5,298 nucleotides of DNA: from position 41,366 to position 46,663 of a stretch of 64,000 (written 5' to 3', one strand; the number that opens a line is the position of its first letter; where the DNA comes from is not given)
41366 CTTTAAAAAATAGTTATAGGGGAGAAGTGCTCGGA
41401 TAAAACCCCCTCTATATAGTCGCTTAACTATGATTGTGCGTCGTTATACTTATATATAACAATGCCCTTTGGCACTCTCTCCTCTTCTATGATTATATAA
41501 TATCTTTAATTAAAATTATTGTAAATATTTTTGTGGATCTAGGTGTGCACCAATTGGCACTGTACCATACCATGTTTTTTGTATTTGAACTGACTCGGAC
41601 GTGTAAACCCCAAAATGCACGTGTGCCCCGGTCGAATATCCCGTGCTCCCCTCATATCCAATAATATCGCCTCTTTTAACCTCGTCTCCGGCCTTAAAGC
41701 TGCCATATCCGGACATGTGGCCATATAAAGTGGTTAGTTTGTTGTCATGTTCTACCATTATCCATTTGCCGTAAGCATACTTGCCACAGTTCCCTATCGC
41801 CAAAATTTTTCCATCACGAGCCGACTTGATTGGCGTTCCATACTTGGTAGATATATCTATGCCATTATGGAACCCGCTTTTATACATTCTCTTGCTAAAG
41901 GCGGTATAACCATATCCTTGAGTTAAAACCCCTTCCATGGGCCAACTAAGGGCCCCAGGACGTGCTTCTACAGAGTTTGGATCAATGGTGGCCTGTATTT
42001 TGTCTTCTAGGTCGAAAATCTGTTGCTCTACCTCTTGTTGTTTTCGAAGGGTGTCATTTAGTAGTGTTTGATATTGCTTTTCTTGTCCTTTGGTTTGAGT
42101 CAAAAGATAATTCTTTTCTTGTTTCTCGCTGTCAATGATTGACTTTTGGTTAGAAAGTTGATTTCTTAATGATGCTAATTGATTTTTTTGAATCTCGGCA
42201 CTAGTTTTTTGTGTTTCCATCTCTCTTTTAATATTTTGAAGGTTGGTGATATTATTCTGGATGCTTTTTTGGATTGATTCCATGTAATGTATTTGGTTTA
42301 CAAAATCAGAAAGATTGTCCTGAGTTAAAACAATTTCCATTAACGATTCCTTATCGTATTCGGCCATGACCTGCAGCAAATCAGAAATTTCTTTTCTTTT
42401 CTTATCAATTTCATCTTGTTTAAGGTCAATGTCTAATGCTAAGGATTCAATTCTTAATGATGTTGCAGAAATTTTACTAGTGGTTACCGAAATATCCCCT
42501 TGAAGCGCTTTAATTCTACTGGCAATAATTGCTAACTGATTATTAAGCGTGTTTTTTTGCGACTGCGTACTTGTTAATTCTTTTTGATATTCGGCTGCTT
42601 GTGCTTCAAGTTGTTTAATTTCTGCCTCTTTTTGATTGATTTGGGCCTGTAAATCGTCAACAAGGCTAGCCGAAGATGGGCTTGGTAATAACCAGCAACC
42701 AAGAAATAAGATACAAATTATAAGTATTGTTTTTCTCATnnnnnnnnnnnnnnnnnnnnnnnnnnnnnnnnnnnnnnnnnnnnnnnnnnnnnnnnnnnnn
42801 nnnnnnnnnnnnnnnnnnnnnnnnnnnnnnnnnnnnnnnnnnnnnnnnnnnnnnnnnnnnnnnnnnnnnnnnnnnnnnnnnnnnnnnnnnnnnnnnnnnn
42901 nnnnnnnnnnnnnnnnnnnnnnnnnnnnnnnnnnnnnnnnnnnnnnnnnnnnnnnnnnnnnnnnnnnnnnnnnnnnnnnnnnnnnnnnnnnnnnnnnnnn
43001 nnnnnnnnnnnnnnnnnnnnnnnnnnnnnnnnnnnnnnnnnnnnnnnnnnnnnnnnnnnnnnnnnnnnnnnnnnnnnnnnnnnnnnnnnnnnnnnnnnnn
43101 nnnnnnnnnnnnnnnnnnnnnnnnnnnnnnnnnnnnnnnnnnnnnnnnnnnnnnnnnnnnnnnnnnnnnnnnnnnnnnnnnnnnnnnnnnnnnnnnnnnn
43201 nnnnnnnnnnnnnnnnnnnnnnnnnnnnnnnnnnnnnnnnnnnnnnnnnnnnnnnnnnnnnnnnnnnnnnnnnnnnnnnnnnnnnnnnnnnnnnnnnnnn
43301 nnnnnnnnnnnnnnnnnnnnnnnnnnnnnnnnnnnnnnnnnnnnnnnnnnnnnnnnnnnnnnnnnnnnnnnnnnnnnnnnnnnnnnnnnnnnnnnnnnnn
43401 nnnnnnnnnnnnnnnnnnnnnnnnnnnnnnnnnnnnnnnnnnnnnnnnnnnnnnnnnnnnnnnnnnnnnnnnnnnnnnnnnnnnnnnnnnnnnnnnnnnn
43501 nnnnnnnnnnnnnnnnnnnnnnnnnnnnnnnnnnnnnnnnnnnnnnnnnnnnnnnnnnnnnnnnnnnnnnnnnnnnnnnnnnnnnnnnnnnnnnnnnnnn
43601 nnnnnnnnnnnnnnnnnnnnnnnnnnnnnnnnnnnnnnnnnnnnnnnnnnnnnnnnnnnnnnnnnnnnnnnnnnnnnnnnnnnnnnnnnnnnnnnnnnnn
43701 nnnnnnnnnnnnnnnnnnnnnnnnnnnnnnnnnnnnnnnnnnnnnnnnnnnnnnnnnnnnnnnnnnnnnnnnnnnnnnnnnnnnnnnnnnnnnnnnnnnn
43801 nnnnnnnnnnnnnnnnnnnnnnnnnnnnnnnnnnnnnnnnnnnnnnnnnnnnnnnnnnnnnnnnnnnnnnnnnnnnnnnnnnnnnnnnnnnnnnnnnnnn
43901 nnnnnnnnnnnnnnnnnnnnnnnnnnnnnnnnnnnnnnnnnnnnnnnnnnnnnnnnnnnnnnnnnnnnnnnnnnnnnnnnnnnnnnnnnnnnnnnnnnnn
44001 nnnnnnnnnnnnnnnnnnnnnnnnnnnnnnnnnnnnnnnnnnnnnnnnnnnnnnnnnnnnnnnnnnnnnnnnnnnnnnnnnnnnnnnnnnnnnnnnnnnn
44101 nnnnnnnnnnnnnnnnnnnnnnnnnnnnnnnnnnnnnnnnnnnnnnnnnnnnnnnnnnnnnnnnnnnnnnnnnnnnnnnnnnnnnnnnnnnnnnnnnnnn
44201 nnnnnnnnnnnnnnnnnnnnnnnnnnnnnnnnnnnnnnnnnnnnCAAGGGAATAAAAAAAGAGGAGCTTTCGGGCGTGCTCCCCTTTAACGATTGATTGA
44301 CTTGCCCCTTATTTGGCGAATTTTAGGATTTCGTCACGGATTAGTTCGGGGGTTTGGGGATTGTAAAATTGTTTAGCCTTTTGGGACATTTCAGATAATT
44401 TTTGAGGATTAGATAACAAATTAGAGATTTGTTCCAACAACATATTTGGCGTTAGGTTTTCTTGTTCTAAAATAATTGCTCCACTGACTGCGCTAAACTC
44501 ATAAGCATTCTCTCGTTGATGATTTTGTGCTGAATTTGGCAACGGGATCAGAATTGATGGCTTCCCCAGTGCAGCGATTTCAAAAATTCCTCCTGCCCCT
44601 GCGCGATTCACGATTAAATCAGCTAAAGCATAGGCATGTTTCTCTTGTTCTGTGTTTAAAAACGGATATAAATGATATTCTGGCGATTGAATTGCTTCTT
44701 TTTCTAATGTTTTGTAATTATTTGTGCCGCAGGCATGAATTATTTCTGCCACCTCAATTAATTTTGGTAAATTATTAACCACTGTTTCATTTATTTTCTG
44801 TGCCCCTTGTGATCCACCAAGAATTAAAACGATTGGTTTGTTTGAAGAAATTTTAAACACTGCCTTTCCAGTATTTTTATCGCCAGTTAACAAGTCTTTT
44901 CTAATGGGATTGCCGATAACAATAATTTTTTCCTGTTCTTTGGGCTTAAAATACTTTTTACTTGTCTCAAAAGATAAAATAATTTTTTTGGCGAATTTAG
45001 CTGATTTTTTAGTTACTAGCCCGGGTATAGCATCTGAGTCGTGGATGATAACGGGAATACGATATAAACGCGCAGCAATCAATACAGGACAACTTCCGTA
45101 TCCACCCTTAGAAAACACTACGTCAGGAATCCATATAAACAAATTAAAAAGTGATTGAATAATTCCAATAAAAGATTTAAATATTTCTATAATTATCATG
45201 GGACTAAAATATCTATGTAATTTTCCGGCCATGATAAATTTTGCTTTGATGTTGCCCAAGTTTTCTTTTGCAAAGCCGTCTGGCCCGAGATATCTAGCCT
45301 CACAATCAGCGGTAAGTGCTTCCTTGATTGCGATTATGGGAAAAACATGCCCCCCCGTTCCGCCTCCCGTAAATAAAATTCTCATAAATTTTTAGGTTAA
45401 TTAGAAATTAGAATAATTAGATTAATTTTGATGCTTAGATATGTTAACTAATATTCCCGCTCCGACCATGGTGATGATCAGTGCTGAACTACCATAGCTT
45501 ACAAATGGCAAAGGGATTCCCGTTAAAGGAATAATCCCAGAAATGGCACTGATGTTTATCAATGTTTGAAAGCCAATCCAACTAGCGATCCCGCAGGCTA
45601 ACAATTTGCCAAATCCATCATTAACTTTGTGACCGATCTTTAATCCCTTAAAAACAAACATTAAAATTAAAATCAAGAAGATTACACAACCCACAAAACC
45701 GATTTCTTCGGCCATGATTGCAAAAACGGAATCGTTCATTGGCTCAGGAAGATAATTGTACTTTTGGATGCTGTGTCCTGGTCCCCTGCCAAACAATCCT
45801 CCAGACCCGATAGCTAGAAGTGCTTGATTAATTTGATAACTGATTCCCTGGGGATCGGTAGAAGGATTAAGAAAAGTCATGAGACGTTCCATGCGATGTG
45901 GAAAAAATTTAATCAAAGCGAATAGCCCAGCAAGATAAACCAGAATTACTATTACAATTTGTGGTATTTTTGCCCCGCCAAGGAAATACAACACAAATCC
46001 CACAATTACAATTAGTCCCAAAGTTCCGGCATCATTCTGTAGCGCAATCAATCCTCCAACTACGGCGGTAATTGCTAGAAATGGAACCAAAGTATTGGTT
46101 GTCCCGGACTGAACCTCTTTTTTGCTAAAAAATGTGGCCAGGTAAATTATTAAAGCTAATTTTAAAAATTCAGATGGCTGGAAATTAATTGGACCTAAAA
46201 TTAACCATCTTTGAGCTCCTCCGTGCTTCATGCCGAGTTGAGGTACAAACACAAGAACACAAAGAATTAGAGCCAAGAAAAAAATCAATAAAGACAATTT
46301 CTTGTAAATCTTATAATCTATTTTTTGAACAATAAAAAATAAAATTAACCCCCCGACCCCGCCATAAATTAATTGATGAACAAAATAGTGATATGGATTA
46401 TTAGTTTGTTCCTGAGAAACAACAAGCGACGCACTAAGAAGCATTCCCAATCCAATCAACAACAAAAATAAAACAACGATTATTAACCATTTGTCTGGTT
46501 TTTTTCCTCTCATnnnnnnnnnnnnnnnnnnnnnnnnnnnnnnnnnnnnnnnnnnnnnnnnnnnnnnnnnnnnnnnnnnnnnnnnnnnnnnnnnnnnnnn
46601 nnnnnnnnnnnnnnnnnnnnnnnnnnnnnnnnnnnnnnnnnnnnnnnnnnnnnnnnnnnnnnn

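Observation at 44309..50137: Reduced cell-wall cluster with a D-aminoacylase-family amidohydrolase in the murD slot between mraY and ftsW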

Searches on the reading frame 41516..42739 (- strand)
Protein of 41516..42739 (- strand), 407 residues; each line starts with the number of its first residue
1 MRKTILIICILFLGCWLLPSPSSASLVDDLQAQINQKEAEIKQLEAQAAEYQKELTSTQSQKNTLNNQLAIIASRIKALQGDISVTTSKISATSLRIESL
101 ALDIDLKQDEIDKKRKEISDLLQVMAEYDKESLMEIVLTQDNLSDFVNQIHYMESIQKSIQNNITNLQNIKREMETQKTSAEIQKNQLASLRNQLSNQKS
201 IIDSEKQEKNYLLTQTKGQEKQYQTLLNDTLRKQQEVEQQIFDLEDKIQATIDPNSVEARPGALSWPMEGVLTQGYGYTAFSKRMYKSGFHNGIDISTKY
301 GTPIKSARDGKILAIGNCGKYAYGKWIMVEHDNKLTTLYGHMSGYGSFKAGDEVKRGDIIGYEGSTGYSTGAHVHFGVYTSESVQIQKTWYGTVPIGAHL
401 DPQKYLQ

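Call 4: search_protein_families(library=pfam, proteins=[window:41516-42739:-])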
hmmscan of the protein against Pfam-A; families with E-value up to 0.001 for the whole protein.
window:41516-42739:- (407 aa): 1 family
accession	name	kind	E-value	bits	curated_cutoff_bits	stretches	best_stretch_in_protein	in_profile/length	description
PF01551.29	Peptidase_M23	-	3.2e-26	91.8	28.7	1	290-381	2-90/96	Peptidase family M23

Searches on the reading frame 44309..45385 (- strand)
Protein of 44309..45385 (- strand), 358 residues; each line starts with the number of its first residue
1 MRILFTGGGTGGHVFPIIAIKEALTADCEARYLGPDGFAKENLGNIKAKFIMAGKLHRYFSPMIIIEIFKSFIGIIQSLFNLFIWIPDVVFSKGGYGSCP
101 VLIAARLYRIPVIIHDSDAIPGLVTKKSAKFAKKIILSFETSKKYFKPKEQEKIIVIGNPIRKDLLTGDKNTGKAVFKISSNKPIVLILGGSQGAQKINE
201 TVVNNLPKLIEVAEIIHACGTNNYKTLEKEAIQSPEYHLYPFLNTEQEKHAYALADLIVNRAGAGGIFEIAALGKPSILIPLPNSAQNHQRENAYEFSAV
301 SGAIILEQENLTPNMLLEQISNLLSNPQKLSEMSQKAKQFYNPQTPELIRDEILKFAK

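Call 4: search_protein_families(library=pfam, proteins=[window:44309-45385:-])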
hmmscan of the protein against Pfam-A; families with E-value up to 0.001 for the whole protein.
window:44309-45385:- (358 aa): 2 families
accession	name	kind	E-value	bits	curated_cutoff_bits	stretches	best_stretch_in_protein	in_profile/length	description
PF04101.22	Glyco_tran_28_C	-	3e-39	135.2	22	1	185-339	1-158/166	Glycosyltransferase family 28 C-terminal domain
PF03033.26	Glyco_transf_28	-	1.2e-26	93.9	26.2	1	3-135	1-137/139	Glycosyltransferase family 28 N-terminal domain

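Call 5: search_protein_families(library=ncbifam, proteins=[window:44309-45385:-], max_evalue=0.001)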
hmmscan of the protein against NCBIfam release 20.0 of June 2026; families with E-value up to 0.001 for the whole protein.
window:44309-45385:- (358 aa): 6 families
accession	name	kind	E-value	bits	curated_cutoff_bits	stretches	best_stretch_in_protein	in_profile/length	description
TIGR01133.1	murG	equivalog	3.4e-78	263.1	250.25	1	1-350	6-350/353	undecaprenyldiphospho-muramoylpentapeptide beta-N-acetylglucosaminyltransferase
NF009102.0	PRK12446.1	equivalog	3.2e-67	226.9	339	1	2-333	3-332/352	undecaprenyldiphospho-muramoylpentapeptide beta-N-acetylglucosaminyltransferase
NF010135.0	PRK13609.1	equivalog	1.1e-15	57.5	500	1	151-355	169-367/388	diglucosyl diacylglycerol synthase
NF041548.1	PssE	equivalog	2.8e-07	30.6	120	1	232-313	38-117/146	PssE/Cps14G family polysaccharide biosynthesis glycosyltransferase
NF010134.0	PRK13608.1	equivalog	4e-05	22.8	557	1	151-353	169-365/391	diglucosyl diacylglycerol synthase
TIGR00661.1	MJ1255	subfamily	9.3e-05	21.8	195.9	0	238-311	232-302/321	MJ1255/VC2487 family glycosyltransferase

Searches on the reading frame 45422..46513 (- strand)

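Call 4: search_protein_families(library=pfam, proteins=[window:45422-46513:-])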
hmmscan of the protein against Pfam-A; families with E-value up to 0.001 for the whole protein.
window:45422-46513:- (363 aa): 1 family
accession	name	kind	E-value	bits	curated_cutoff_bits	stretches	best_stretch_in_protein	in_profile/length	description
PF01098.24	FTSW_RODA_SPOVE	-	4e-103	345.6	26.4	1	9-362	2-354/356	Cell cycle protein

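Call 5: search_protein_families(library=ncbifam, proteins=[window:45422-46513:-], max_evalue=0.001)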
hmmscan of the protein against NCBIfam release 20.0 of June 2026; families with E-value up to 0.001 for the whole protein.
window:45422-46513:- (363 aa): 6 families
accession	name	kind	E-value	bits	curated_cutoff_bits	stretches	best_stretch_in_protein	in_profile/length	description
TIGR02614.1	ftsW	equivalog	8.1e-110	367.3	337.5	1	7-361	1-356/357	putative lipid II flippase FtsW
TIGR02615.1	spoVE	exception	3.1e-102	342.7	448.8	1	9-360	3-354/354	stage V sporulation protein E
TIGR02210.1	rodA_shape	equivalog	6e-88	295.4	336.7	1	7-362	1-356/357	rod shape-determining protein RodA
NF008042.0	PRK10774.1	equivalog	9.9e-70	235.5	493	1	7-358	36-388/405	cell division protein FtsW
NF008060.0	PRK10794.1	equivalog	1.1e-58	199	590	1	13-362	15-363/370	peptidoglycan glycosyltransferase MrdB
NF037961.1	RodA_shape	subfamily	1.3e-43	149.9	150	2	188-350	229-399/415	rod shape-determining protein RodA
